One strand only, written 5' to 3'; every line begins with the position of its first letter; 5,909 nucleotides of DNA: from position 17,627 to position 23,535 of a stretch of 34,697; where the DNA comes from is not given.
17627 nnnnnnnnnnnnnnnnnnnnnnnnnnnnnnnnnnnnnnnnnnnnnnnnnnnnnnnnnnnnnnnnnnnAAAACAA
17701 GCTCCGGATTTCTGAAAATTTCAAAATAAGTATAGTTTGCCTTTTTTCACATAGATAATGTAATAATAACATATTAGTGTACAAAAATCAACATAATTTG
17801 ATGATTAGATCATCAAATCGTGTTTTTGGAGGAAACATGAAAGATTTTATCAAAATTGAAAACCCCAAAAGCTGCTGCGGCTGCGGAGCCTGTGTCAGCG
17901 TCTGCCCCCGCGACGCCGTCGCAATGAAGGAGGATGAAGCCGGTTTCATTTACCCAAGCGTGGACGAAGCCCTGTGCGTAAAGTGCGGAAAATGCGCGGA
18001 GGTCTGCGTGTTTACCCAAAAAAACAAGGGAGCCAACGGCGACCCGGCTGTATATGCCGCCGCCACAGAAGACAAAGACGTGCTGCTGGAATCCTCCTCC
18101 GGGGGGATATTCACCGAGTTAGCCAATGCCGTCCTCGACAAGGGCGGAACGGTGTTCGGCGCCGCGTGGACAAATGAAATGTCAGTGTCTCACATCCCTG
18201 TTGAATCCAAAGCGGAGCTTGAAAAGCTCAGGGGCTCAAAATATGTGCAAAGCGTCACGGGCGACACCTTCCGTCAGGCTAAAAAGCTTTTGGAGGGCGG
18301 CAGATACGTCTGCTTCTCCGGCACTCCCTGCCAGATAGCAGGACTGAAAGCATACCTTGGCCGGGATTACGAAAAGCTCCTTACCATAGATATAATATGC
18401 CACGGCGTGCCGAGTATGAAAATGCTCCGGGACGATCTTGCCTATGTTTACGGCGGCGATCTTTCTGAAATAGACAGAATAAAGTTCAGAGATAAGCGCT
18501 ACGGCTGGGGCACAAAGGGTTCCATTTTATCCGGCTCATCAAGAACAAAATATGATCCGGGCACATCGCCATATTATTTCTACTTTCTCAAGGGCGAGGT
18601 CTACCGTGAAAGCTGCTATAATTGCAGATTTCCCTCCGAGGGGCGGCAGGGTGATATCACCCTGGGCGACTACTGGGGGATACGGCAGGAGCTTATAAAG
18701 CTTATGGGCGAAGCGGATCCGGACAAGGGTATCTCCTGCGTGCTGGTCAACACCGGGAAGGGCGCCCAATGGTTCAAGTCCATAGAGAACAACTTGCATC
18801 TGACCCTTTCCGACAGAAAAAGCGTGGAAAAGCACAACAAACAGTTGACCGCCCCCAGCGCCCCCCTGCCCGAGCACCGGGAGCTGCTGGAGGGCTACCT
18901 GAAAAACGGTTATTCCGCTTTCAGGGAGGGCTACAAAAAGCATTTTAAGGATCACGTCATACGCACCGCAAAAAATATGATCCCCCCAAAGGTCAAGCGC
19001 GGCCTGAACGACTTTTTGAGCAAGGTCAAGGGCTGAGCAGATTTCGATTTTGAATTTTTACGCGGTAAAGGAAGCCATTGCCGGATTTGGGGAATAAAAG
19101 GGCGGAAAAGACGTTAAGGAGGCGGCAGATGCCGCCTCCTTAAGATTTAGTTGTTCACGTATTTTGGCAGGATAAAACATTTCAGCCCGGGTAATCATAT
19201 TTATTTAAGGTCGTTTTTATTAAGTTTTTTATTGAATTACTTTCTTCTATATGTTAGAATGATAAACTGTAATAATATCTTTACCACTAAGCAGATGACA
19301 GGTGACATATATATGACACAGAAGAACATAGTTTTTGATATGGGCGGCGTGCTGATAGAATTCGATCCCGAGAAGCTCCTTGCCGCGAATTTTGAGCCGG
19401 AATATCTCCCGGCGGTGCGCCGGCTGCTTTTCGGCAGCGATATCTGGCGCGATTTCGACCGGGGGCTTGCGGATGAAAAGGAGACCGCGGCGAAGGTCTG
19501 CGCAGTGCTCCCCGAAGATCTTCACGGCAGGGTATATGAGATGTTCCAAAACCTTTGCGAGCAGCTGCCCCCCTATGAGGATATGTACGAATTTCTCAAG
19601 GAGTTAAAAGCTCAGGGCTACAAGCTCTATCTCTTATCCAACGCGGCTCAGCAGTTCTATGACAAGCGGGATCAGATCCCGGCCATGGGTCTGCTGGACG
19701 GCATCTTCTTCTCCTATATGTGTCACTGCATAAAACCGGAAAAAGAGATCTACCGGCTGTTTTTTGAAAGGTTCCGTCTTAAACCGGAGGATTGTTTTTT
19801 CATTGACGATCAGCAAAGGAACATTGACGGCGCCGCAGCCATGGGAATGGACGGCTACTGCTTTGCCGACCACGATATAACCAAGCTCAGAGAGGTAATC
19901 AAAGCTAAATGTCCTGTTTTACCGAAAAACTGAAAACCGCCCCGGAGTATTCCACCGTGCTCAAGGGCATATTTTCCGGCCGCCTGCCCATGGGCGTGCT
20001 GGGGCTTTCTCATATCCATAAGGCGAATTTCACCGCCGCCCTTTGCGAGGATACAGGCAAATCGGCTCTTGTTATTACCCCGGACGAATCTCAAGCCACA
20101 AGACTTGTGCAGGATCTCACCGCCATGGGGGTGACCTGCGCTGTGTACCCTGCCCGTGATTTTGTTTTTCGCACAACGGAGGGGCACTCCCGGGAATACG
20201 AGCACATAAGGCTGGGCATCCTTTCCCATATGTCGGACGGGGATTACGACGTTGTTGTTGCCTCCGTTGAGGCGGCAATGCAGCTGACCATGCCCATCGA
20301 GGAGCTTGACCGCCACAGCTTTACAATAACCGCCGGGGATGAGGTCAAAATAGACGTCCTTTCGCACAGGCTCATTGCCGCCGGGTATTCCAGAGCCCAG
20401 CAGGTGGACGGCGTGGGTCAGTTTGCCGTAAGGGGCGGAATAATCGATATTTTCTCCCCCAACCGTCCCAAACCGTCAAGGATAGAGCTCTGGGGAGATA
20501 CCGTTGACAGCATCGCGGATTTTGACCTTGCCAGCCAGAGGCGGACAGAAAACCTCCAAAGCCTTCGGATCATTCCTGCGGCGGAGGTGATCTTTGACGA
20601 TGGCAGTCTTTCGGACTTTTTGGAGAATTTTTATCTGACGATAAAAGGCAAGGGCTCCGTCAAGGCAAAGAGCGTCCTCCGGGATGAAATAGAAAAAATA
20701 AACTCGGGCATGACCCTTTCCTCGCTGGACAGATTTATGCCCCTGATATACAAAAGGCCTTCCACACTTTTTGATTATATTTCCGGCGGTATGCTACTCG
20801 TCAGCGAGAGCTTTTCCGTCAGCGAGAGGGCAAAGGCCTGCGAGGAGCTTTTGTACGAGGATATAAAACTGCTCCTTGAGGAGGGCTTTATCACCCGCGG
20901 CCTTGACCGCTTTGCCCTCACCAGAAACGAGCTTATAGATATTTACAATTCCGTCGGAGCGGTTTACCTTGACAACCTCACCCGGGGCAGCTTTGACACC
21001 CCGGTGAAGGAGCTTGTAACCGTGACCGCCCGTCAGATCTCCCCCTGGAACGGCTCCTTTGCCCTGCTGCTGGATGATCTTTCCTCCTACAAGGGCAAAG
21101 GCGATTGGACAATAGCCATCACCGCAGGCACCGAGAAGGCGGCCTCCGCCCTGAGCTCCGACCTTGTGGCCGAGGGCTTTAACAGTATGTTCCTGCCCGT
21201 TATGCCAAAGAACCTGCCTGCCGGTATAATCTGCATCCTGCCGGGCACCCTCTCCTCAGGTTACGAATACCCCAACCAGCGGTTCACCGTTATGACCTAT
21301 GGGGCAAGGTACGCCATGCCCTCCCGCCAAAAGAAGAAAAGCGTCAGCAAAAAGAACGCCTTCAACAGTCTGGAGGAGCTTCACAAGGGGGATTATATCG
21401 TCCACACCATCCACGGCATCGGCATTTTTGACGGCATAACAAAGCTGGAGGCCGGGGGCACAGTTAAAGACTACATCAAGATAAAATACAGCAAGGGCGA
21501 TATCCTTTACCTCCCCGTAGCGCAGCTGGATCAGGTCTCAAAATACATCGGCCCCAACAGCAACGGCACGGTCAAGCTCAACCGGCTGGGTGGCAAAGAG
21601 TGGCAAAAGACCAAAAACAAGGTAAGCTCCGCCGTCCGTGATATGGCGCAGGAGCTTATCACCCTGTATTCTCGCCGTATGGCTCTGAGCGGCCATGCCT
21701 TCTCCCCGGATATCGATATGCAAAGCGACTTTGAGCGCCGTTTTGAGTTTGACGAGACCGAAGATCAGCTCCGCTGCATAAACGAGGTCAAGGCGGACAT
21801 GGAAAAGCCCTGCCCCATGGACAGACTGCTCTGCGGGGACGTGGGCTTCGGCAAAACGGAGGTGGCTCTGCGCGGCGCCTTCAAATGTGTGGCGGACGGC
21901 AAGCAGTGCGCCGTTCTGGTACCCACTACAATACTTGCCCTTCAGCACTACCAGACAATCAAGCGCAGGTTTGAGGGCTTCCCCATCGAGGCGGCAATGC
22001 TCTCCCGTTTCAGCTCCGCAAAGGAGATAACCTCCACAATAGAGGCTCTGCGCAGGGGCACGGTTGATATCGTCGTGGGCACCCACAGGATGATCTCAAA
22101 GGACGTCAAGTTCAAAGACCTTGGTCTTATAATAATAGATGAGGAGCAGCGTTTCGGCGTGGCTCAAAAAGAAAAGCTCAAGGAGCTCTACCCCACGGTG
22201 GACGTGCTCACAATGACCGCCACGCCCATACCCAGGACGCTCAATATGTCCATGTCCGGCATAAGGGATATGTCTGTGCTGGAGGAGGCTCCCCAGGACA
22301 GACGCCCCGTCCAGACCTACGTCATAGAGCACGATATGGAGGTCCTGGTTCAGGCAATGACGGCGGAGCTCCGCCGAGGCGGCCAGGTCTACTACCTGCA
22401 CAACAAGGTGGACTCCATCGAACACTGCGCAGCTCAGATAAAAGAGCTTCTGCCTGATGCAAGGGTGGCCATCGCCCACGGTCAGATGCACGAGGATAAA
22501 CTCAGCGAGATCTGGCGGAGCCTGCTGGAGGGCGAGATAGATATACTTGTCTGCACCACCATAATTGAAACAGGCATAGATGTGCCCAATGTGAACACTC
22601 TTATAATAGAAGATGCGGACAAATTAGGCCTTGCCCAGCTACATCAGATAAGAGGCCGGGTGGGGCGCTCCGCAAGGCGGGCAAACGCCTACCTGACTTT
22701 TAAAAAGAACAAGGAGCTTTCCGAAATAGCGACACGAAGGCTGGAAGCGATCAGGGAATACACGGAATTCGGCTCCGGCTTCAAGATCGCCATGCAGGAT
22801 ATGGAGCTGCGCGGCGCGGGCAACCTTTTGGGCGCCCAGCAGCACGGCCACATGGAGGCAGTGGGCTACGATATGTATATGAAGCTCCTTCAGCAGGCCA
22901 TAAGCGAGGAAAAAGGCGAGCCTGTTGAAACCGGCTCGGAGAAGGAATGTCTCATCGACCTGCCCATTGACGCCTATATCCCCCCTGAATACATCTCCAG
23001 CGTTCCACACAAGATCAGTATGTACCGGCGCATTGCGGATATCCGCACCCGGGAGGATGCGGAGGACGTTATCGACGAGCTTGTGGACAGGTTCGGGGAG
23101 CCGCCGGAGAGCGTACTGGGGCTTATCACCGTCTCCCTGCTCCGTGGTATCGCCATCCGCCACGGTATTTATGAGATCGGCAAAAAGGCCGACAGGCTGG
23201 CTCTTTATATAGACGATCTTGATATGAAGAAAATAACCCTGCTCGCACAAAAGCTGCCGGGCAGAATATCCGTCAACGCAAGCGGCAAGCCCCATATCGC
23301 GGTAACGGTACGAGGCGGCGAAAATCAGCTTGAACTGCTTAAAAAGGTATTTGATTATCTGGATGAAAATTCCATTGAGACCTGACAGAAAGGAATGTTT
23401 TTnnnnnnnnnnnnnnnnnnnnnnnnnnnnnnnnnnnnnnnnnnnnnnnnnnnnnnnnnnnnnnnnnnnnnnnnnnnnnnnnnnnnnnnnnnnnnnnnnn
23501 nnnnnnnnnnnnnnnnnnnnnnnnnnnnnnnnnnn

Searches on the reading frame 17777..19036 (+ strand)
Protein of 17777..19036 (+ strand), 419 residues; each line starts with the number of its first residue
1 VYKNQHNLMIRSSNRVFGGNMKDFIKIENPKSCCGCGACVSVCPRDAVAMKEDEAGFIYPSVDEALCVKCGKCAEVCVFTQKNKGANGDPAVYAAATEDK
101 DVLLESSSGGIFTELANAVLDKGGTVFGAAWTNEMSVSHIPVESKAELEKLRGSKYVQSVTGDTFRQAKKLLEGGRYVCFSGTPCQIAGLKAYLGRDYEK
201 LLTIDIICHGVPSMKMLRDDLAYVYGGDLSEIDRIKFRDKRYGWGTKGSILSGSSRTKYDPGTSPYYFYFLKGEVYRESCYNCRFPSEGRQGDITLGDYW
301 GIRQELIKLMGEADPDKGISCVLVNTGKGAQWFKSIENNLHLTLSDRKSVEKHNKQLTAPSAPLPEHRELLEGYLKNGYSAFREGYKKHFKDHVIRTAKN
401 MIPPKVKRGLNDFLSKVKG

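Call 6: search_protein_families(library=pfam, proteins=[window:17777-19036:+], max_evalue=0.01)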
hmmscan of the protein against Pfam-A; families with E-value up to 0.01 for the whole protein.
window:17777-19036:+ (419 aa): 13 families
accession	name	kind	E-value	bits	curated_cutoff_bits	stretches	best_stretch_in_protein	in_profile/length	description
PF04432.18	FrhB_FdhB_C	-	1.3e-21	77.5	23.3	1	177-346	3-146/150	Coenzyme F420 hydrogenase/dehydrogenase, beta subunit C terminus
PF12838.12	Fer4_7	-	4e-08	34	27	1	33-78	2-49/52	4Fe-4S dicluster domain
PF00037.32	Fer4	-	2.5e-07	30.7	21.1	2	29-48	4-23/24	4Fe-4S binding domain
PF04422.18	FrhB_FdhB_N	-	3.3e-07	30.8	22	1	92-159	1-71/78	Coenzyme F420 hydrogenase/dehydrogenase, beta subunit N-term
PF14697.11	Fer4_21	-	1.3e-06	28.9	35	1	24-50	33-59/59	4Fe-4S dicluster domain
PF13534.11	Fer4_17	-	2.2e-06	28.6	22.2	0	8-46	25-59/61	4Fe-4S dicluster domain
PF13187.11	Fer4_9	-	2.7e-06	27.8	27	1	33-77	2-47/52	4Fe-4S dicluster domain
PF12837.12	Fer4_6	-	2.9e-06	27.4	25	1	60-77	2-19/24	4Fe-4S binding domain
PF13183.11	Fer4_8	-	3.9e-06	27.8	27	1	67-100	5-41/68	4Fe-4S dicluster domain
PF13484.11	Fer4_16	-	0.0003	22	30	0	33-51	2-20/66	4Fe-4S double cluster binding domain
PF12797.12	Fer4_2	-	0.00067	19.9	24.5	0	60-77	3-20/22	4Fe-4S binding domain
PF17179.9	Fer4_22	-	0.00092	20.5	27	0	20-45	68-93/95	4Fe-4S dicluster domain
PF13237.11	Fer4_10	-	0.0017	18.7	25.5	1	27-77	3-52/53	4Fe-4S dicluster domain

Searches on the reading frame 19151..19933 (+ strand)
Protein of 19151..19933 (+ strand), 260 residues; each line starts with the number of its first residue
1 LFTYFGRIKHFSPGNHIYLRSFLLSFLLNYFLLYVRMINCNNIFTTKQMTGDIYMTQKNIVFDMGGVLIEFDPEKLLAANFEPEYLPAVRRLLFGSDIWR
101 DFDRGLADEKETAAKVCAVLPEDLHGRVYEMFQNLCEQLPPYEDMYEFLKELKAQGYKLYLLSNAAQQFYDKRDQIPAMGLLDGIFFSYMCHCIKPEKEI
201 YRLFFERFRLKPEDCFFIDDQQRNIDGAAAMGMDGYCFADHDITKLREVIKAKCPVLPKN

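Call 6: search_protein_families(library=pfam, proteins=[window:19151-19933:+], max_evalue=0.01)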
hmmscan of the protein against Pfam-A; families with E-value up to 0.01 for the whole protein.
window:19151-19933:+ (260 aa): 3 families
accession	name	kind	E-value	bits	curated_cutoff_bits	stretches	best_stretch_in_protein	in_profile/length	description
PF00702.32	Hydrolase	-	2.3e-19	71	26.4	1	58-232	2-191/191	haloacid dehalogenase-like hydrolase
PF13419.12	HAD_2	-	9.2e-15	55.6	23.8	1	122-234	63-174/178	Haloacid dehalogenase-like hydrolase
PF13242.12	Hydrolase_like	-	0.0003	21.1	22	1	193-235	2-45/75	HAD-hyrolase-like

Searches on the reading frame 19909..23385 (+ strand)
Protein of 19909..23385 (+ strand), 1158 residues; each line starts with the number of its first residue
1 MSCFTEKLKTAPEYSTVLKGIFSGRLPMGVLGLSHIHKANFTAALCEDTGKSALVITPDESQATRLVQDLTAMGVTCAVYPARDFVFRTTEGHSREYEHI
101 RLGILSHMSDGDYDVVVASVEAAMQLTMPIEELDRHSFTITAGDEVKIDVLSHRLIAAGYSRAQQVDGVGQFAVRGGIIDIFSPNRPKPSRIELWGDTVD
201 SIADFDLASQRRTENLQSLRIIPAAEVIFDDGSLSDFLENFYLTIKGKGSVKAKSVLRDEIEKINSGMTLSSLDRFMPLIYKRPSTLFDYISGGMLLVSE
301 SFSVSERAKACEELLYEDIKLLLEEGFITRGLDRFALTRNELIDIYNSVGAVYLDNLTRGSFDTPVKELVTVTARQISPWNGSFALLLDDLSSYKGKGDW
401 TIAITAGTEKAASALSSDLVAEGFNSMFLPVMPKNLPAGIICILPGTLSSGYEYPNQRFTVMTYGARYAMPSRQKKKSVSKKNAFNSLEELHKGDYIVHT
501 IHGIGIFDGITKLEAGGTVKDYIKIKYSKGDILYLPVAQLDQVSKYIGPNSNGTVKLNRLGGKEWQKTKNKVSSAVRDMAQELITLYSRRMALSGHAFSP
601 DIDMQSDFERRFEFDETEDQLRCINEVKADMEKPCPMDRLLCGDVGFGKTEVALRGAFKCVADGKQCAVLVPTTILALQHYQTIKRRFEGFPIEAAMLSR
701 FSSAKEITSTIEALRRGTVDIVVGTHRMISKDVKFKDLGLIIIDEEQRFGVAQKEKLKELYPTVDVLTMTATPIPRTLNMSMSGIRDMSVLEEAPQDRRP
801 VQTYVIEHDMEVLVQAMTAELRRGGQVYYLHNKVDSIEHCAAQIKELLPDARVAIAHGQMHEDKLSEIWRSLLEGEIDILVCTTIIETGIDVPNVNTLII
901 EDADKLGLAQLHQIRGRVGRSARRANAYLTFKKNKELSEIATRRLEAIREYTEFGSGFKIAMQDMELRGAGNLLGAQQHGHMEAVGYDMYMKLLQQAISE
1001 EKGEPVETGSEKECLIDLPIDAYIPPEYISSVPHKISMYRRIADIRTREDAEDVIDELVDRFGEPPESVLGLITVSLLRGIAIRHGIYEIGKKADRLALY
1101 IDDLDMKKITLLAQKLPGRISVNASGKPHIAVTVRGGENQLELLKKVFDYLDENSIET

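Call 6: search_protein_families(library=pfam, proteins=[window:19909-23385:+], max_evalue=0.01)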
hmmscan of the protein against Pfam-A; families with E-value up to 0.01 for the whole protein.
window:19909-23385:+ (1158 aa): 8 families
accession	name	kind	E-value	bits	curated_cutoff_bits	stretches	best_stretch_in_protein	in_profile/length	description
PF00270.35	DEAD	-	6.1e-27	94.8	26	1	617-778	1-164/167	DEAD/DEAH box helicase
PF17757.6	UvrB_inter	-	4.7e-23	81.6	22.9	1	139-226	2-90/91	UvrB interaction domain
PF03461.20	TRCF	-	1.6e-22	80.1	25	1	1018-1103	1-86/95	TRCF domain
PF00271.37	Helicase_C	-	3.8e-21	75.9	23.5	1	812-921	5-109/110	Helicase conserved C-terminal domain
PF02559.22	CarD_TRCF_RID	-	2.6e-19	69.5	23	1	491-547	1-57/57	CarD-like/TRCF RID domain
PF04851.21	ResIII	-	2.2e-08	34.6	22.5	1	619-773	7-162/164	Type III restriction enzyme, res subunit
PF22590.2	Cas3-like_C_2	-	0.00013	22.7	27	1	824-922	2-105/106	CRISPR-associated nuclease/helicase Cas3, C-terminal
PF19833.4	RecG_dom3_C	-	0.007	16.8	26.8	0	956-980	3-27/87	ATP-dependent DNA helicase RecG, domain 3, C-terminal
